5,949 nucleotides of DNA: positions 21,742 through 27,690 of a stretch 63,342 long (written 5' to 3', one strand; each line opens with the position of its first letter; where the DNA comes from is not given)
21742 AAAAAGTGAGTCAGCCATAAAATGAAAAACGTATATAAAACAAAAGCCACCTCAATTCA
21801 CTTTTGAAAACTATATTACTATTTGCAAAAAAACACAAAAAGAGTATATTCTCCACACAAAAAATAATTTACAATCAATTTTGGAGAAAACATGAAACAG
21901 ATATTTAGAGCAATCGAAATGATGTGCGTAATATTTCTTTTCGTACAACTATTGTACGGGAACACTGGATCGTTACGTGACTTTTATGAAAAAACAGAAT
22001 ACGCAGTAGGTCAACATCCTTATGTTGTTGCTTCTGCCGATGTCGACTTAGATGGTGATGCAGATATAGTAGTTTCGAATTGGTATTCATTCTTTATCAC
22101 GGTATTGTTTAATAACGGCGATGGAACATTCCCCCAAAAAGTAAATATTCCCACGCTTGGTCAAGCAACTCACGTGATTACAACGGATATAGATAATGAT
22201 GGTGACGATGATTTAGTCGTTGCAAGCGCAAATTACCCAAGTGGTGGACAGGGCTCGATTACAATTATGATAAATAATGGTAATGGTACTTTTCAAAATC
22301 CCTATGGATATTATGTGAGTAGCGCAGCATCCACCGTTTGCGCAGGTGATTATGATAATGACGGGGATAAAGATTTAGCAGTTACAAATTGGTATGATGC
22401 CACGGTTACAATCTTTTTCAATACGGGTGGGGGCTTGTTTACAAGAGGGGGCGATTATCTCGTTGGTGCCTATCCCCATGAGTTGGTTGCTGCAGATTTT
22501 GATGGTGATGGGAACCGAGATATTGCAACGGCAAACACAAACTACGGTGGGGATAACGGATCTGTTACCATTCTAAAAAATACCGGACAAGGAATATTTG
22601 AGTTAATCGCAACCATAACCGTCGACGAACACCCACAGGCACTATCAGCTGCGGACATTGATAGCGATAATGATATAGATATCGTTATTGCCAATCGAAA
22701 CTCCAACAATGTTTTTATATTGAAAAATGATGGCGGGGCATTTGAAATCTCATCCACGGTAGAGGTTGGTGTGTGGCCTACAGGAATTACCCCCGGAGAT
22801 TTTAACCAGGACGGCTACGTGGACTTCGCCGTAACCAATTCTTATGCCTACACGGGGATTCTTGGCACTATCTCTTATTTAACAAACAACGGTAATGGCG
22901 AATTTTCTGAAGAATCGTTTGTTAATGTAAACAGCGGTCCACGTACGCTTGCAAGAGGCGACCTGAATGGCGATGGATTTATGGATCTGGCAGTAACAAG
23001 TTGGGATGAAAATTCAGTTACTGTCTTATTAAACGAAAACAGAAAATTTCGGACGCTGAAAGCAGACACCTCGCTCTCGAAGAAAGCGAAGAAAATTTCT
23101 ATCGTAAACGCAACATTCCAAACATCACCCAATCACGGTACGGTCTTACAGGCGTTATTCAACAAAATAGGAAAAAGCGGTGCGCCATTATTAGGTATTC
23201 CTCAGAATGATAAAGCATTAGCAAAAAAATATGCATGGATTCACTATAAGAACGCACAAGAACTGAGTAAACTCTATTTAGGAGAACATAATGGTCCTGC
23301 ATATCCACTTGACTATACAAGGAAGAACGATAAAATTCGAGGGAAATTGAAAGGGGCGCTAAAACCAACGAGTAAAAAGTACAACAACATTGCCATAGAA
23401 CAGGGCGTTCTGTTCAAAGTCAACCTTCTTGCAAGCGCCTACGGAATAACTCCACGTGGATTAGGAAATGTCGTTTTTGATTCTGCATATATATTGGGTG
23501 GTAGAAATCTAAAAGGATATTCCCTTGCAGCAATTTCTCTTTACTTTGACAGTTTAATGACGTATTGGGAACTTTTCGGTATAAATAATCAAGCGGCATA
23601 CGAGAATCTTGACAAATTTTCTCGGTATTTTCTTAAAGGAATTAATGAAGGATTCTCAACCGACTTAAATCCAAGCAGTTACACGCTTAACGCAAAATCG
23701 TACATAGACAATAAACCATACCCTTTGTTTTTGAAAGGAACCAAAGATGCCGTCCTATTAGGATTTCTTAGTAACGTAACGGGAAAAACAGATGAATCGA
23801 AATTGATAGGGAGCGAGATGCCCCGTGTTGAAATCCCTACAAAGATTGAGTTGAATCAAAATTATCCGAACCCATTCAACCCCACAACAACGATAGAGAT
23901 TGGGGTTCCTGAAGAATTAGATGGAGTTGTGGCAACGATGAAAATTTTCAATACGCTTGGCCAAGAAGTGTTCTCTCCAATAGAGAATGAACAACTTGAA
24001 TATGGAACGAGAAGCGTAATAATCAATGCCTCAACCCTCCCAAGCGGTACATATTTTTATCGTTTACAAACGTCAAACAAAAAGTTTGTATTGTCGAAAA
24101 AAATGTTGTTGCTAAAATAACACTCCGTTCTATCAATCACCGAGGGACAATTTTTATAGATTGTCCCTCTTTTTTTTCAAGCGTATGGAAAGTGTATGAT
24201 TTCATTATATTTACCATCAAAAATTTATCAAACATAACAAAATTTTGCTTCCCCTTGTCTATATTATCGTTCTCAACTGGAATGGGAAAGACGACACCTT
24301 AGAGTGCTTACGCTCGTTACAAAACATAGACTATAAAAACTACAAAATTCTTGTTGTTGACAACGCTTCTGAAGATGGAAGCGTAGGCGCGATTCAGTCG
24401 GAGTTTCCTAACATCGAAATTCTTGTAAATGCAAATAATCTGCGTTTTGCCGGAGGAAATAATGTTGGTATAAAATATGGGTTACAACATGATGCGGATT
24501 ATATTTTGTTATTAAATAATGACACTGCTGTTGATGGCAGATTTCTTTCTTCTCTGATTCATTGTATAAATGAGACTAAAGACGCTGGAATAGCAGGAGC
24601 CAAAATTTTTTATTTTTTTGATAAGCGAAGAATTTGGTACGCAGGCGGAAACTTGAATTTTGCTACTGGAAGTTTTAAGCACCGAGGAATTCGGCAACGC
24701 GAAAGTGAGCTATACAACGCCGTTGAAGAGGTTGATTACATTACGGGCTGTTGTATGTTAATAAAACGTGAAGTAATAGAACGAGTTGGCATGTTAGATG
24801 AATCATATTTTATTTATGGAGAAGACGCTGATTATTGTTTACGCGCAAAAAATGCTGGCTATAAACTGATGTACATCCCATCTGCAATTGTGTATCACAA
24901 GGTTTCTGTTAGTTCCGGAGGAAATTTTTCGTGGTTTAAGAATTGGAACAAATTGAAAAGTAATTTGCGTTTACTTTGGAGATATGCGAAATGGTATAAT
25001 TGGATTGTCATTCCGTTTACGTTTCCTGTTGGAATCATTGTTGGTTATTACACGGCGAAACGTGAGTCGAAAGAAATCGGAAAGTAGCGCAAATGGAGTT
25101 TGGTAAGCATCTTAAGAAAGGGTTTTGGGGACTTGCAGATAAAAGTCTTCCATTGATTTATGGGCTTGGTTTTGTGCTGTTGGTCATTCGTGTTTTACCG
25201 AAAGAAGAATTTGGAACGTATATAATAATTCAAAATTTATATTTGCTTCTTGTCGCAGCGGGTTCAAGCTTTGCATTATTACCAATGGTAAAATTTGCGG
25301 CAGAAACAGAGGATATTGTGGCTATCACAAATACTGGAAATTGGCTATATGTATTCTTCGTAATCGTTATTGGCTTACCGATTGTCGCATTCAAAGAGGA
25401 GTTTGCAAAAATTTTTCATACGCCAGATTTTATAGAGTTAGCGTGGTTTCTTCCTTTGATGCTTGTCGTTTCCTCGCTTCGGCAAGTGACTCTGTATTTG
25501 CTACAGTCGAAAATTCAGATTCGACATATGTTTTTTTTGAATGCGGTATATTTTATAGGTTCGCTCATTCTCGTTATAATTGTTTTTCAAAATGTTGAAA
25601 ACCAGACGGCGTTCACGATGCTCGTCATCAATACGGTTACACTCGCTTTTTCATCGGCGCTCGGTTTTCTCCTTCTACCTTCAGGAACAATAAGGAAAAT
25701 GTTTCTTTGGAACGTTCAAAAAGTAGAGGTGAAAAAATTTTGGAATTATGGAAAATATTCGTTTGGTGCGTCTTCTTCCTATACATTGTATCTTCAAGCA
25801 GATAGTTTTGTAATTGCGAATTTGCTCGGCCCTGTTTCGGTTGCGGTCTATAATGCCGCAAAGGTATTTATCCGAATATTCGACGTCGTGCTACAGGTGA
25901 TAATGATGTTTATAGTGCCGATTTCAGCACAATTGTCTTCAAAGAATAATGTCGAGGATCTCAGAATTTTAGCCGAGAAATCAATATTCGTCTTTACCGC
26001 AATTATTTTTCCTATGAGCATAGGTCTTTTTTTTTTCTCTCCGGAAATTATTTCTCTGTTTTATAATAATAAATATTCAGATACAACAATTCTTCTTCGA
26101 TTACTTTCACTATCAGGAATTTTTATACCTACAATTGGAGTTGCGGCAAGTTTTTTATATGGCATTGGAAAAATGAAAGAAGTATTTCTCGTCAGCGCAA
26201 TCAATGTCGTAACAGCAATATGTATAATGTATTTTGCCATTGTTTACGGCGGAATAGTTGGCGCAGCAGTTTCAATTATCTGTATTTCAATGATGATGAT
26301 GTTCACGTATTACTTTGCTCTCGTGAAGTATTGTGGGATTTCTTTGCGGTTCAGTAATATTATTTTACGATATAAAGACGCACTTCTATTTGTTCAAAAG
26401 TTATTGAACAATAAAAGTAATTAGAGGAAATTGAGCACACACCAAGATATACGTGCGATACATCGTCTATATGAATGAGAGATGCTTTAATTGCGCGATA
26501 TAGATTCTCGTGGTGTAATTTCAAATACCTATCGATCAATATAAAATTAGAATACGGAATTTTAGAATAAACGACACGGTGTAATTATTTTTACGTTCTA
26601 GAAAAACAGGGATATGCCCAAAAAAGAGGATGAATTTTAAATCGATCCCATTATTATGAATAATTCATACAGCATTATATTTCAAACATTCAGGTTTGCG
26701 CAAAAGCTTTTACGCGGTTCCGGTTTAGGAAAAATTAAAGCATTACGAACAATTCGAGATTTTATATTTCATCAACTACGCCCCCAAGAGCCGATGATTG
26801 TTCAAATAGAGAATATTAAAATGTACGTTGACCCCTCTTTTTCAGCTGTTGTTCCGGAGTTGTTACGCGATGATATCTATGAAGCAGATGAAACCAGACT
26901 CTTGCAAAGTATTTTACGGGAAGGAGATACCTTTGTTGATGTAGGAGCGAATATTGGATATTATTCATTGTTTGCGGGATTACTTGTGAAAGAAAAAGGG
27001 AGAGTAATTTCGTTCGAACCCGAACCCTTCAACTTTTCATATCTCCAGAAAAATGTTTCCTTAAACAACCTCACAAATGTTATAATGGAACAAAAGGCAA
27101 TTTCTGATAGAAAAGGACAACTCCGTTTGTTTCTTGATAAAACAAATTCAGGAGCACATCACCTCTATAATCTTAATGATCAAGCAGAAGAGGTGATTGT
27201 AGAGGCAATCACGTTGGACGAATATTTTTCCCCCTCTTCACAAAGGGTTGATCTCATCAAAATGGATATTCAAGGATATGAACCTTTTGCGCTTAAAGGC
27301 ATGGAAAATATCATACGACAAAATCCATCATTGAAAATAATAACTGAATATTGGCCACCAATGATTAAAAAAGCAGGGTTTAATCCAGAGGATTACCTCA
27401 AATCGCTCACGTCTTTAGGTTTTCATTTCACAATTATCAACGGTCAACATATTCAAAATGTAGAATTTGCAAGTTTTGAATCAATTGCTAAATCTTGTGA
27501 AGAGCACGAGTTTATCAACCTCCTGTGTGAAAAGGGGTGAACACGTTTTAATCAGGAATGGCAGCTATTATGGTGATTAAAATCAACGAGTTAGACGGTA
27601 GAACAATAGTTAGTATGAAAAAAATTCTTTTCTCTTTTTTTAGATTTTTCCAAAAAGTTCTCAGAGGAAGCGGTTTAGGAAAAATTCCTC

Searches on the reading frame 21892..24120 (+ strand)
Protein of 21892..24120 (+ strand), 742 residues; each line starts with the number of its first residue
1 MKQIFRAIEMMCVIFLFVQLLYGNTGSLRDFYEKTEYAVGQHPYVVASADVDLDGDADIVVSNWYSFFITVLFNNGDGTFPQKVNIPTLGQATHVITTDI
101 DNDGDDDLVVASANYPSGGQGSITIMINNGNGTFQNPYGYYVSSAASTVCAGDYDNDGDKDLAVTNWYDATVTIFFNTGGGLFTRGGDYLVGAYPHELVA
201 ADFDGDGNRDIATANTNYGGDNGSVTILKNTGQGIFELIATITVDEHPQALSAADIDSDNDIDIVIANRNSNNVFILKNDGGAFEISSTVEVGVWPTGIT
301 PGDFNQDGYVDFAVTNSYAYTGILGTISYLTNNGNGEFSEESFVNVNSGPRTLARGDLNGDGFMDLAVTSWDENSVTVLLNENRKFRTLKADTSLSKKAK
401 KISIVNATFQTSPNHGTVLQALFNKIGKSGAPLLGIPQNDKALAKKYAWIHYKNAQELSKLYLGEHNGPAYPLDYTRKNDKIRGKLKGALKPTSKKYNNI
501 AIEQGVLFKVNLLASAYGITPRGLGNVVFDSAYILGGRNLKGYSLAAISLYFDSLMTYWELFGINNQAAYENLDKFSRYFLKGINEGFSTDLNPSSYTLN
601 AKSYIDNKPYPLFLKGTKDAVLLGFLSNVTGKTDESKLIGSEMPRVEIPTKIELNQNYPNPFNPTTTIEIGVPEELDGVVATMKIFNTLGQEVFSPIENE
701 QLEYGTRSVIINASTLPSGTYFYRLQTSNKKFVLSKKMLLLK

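Call 3: search_protein_families(library=pfam, proteins=[window:21892-24120:+], max_evalue=0.1)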
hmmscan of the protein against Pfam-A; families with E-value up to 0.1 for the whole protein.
window:21892-24120:+ (742 aa): 5 families
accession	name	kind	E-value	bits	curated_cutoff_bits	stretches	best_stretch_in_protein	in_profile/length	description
PF13517.12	FG-GAP_3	-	7.4e-47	158.2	26.9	8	99-164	1-61/61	FG-GAP-like repeat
PF01839.29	FG-GAP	-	8.6e-31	105.7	22.1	6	198-228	5-37/37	FG-GAP repeat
PF18962.6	Por_Secre_tail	-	2.5e-10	40.9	27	1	658-737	2-73/75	Secretion system C-terminal sorting domain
PF13585.12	CHU_C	-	1.2e-06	29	27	1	681-730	29-75/86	CHU_C Type IX secretion signal domain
PF25292.1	Beta-prop_CGLA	-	0.052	13.5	26.8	0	93-114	32-53/316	Lambda-carrageenase beta-propeller domain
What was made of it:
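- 23863..24117 (+): Protein B aa 658-742: T9SS type A CTD. PF18962 at aa 658-737 (E 2.5e-10) (call 3).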

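Call 4: search_protein_families(library=ncbifam, proteins=[window:21892-24120:+], max_evalue=0.1)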
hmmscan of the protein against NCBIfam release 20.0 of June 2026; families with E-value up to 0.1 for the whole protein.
window:21892-24120:+ (742 aa): 3 families
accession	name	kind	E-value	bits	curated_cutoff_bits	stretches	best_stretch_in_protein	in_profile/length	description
NF047539.1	XAC2610_fam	domain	1e-09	38.8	35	1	302-342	4-44/89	XAC2610-related protein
TIGR04183.1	Por_Secre_tail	domain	3.1e-09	36.7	23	1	658-733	2-66/72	T9SS type A sorting domain-containing protein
NF033707.1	T9SS_sortase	equivalog_domain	0.00036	18.3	420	1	651-731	995-1085/1095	type IX secretion system sortase PorU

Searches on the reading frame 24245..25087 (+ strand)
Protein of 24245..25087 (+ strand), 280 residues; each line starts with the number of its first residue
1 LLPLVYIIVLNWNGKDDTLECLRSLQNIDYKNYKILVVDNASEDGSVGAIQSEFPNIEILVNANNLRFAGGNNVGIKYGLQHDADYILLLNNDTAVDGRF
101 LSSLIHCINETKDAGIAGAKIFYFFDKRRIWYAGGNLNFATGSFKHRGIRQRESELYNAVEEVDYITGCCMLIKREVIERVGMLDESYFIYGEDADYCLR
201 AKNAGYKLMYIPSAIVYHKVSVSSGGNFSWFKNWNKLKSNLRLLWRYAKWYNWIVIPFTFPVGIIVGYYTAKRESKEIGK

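Call 14: search_protein_families(library=pfam, proteins=[window:24245-25087:+], max_evalue=0.00001)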
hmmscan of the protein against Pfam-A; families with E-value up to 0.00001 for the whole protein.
window:24245-25087:+ (280 aa): 3 families
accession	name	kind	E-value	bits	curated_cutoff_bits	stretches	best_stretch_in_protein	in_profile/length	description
PF00535.33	Glycos_transf_2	-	3.5e-19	69.8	23.3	1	7-181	2-167/168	Glycosyl transferase family 2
PF13641.12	Glyco_tranf_2_3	-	7.8e-19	69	27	1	5-219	3-212/230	Glycosyltransferase like family 2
PF13632.12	Glyco_trans_2_3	-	1.1e-10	42.1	27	1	86-243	1-129/198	Glycosyl transferase family group 2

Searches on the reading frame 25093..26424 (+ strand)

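Call 14: search_protein_families(library=pfam, proteins=[window:25093-26424:+], max_evalue=0.00001)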
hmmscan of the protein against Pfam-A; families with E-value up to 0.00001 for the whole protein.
window:25093-26424:+ (443 aa): 4 families
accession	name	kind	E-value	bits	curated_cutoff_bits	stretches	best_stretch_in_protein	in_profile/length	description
PF13440.11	Polysacc_synt_3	-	3.5e-16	59.7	23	1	32-331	3-291/293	Polysaccharide biosynthesis protein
PF01554.23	MatE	-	6.4e-11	42.6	24.9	1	227-380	6-160/161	MatE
PF01943.22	Polysacc_synt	-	1e-09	38.7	28.2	1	22-281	15-273/274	Polysaccharide biosynthesis protein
PF03023.19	MurJ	-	8.7e-06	25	27.4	0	86-414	63-403/451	Lipid II flippase MurJ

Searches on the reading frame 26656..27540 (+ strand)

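Call 14: search_protein_families(library=pfam, proteins=[window:26656-27540:+], max_evalue=0.00001)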
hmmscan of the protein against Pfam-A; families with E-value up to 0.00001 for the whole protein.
window:26656-27540:+ (294 aa): 2 families
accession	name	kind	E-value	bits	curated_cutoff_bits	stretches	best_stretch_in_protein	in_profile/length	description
PF05050.19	Methyltransf_21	-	5.2e-22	79.2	22.7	1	95-257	1-172/173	Methyltransferase FkbM domain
PF02475.24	TRM5-TYW2_MTfase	-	3.8e-08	33.9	28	1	79-145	26-91/164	TRM5/TYW2 methyltransferase domain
